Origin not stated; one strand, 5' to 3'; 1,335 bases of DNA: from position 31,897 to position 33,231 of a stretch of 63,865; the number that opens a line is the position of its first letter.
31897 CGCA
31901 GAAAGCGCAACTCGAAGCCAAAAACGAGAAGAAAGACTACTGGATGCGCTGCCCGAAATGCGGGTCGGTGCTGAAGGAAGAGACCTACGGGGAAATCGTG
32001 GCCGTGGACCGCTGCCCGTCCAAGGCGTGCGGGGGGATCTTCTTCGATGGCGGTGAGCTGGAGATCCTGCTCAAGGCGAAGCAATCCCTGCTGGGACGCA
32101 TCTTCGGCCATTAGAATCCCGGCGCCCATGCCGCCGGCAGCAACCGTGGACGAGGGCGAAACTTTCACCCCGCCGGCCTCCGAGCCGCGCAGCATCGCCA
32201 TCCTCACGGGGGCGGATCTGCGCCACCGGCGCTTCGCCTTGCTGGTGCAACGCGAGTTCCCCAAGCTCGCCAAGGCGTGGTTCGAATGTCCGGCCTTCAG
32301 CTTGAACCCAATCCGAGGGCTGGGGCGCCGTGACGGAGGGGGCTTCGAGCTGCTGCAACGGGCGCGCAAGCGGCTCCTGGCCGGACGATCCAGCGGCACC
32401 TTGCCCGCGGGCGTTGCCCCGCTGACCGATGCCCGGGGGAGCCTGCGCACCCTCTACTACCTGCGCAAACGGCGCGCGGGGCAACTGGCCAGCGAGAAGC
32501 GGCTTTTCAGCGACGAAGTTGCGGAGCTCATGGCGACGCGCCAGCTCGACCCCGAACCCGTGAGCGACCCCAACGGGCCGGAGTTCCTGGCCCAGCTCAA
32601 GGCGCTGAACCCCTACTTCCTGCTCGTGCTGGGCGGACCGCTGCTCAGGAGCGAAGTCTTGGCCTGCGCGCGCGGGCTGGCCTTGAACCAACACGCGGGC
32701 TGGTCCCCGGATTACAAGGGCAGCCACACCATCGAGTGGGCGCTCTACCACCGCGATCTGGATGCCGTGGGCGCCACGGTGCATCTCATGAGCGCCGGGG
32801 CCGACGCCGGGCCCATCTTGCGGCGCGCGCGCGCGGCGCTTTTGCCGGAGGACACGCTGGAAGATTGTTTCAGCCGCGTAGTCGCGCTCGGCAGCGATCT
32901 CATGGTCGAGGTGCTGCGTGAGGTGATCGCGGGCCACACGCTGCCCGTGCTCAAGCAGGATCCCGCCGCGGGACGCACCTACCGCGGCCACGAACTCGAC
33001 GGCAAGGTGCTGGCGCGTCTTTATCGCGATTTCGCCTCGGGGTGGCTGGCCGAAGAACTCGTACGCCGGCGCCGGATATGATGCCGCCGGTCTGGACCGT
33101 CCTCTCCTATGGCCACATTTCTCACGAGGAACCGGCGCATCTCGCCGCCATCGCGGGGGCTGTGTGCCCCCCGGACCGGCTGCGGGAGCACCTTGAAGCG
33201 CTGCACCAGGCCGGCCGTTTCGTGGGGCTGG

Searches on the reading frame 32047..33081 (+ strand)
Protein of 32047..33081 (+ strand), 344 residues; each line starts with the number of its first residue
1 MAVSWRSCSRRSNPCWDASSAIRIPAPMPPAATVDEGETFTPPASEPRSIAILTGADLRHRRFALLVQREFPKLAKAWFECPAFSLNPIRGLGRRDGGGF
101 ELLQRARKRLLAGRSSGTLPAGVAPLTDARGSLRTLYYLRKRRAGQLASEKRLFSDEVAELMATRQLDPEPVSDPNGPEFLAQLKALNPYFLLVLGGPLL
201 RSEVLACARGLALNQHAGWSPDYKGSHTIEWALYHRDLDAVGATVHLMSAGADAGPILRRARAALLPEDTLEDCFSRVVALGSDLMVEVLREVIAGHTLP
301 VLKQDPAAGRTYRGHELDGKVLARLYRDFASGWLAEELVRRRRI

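Call 49: search_protein_families(library=pfam, proteins=[window:32047-33081:+], max_evalue=0.00001)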
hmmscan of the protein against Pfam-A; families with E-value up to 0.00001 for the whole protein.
window:32047-33081:+ (344 aa): 1 family
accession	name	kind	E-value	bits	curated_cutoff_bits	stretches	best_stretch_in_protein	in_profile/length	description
PF00551.24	Formyl_trans_N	-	1e-14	55.2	26.1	1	156-290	50-181/181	Formyl transferase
